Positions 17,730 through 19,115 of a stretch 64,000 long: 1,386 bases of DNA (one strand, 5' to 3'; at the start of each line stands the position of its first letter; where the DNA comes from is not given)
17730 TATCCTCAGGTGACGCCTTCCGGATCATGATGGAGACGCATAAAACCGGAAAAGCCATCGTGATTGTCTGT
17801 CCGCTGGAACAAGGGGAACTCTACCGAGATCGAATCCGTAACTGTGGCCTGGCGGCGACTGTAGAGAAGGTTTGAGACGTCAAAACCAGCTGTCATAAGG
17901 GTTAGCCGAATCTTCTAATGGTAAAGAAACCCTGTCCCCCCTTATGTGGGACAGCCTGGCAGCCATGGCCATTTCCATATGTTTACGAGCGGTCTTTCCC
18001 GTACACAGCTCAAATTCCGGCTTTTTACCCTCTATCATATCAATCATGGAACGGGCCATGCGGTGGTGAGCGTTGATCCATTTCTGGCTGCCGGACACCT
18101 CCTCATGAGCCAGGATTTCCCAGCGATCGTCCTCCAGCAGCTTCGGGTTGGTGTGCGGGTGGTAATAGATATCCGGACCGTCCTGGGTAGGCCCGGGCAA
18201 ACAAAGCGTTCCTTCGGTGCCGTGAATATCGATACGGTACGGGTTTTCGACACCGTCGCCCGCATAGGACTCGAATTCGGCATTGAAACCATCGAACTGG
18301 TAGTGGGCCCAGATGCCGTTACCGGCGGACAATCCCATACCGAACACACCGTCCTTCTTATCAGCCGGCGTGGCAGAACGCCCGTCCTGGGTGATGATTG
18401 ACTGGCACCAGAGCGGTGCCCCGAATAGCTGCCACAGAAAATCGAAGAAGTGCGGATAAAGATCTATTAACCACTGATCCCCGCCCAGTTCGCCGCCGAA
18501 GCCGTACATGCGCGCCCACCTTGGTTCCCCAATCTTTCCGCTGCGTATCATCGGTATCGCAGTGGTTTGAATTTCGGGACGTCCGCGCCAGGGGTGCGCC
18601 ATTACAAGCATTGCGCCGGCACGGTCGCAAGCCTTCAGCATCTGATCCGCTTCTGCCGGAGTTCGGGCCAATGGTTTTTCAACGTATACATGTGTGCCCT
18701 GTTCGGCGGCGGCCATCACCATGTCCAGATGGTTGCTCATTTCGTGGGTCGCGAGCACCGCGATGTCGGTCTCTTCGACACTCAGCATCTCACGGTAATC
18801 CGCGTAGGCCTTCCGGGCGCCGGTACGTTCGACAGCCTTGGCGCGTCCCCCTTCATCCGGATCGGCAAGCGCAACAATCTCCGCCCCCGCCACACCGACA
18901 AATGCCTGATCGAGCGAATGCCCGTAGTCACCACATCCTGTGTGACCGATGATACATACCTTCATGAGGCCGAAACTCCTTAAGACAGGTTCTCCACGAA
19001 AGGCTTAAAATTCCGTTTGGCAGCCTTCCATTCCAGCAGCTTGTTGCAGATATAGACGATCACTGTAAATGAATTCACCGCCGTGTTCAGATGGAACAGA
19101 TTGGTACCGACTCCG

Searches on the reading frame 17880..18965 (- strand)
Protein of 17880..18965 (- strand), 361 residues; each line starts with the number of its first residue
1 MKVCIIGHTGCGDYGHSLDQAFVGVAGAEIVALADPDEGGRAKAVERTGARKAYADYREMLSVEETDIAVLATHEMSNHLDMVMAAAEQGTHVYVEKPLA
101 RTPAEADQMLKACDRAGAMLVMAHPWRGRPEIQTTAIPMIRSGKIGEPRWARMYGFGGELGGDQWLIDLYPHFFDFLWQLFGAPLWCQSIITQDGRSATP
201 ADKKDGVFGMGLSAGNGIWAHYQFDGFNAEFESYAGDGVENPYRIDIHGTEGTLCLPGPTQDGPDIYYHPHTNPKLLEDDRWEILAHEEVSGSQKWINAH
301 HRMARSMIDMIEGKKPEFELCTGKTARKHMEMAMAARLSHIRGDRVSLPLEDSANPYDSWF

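Call 25: search_protein_families(library=ncbifam, proteins=[window:17880-18965:-], max_evalue=0.00001)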
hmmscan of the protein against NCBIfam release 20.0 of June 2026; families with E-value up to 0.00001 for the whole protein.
window:17880-18965:- (361 aa): 7 families
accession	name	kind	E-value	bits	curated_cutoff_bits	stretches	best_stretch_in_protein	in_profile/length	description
NF052479.1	LevoglcsnDh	equivalog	2.4e-15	56.1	650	1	33-147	41-153/386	levoglucosan dehydrogenase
TIGR04380.1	myo_inos_iolG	equivalog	1.5e-14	53.6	355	1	12-153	10-150/330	inositol 2-dehydrogenase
NF040723.1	UDP-GlcNAcDh_Arch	equivalog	1.9e-14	53.9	450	1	6-147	3-140/302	UDP-N-acetylglucosamine 3-dehydrogenase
NF058561.1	BT_2158_fam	equivalog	8.7e-11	41.1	750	1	10-148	42-177/487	glycoside 3-dehydrogenase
NF041392.1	XylDh_Gfo6_Halo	equivalog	9.6e-11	41.1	350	1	53-149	70-164/350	D-xylose 1-dehydrogenase Gfo6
NF052679.1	InsChiInosDhIolG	equivalog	3e-10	39.6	540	1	7-148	6-148/343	bifunctional inositol 2-dehydrogenase/D-chiro-inositol 1-dehydrogenase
NF008607.0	PRK11579.1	subfamily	1.9e-06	27.1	330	0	23-185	25-193/346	oxidoreductase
